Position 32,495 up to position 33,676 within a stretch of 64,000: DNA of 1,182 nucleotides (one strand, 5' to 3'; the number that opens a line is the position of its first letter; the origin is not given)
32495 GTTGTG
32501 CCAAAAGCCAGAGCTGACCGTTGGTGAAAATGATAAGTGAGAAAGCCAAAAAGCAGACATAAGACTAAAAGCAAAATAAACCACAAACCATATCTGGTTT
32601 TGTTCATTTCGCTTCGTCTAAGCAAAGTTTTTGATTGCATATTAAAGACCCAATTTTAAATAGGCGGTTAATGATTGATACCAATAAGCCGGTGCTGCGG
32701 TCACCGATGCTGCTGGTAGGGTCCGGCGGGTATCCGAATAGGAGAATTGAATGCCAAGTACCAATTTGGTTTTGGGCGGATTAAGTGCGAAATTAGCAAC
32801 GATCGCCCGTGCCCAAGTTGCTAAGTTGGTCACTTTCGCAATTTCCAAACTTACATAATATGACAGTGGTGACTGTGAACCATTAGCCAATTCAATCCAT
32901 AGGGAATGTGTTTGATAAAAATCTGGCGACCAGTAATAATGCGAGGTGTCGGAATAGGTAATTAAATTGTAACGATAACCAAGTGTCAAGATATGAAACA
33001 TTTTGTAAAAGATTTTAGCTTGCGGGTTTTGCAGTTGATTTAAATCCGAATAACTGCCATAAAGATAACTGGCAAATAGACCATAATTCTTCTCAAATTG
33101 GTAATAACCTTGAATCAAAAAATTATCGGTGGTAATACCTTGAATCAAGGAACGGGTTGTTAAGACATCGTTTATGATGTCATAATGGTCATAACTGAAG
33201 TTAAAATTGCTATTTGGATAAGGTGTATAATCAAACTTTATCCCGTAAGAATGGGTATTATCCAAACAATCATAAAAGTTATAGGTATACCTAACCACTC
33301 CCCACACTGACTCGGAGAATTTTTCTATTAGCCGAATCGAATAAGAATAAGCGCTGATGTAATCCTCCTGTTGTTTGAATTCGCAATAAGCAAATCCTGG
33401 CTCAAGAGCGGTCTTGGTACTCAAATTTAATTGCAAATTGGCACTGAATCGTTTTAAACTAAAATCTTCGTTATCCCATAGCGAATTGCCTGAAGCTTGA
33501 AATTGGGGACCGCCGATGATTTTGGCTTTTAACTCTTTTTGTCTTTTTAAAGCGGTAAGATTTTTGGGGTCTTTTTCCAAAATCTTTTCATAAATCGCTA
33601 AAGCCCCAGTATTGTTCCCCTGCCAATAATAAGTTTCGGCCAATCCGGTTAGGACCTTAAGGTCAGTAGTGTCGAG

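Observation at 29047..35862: PNAG-like exopolysaccharide operon (pgaA/C/small TM/pgaB-like) headed by a KaiC-like ATPase fused to a degenerate GGDEF domain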

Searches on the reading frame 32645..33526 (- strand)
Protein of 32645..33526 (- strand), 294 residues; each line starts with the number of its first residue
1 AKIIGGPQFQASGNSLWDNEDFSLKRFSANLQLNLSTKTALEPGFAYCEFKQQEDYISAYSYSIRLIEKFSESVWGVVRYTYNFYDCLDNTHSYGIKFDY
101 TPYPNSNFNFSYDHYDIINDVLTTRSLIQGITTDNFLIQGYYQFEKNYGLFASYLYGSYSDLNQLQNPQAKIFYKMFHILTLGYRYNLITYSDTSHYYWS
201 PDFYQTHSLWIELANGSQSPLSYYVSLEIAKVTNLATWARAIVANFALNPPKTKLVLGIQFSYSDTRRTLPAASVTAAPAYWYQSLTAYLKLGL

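Call 56: search_solved_structures(query=A8, max_evalue=10, show_alignments=1)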
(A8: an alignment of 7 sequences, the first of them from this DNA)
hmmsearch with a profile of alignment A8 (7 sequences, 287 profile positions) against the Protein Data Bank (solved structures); distinct sequences matched with E-value up to 10: 7.
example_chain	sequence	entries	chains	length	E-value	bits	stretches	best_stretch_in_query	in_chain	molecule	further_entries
3it0_A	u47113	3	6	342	0.15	14.5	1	48-118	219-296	Acid phosphatase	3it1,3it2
4e3w_A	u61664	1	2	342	0.18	14.3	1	48-118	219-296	Acid phosphatase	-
3it3_A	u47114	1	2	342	0.18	14.3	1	48-118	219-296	Acid phosphatase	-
4v8p_AX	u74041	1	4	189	0.19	14.2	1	53-113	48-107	RPL18A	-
2m06_A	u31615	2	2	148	0.67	12.4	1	79-118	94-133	Outer membrane protein X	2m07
1orm_A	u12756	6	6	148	1.2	11.6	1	80-118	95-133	Outer membrane protein X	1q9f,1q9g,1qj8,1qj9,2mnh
8qpw_X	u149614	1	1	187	2.3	10.6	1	79-118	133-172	OmpX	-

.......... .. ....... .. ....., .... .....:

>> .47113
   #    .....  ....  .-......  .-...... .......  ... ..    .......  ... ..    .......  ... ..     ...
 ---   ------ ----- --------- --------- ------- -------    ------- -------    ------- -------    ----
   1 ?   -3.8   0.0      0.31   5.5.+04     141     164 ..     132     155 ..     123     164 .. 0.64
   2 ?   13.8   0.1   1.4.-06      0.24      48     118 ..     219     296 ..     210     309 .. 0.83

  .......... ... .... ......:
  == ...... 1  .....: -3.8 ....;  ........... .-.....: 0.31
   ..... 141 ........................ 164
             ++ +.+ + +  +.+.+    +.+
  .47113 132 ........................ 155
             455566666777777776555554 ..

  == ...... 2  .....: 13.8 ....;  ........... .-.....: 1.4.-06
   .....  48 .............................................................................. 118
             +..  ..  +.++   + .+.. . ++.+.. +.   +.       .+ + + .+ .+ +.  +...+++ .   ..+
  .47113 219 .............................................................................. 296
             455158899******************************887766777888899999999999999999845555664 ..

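Call 58: find_homologous_proteins(query=A8, max_evalue=0.01)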
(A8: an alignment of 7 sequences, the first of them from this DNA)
Query A8 (7 sequences): 3768 candidates shared short words with the query, none scored E <= 0.01.
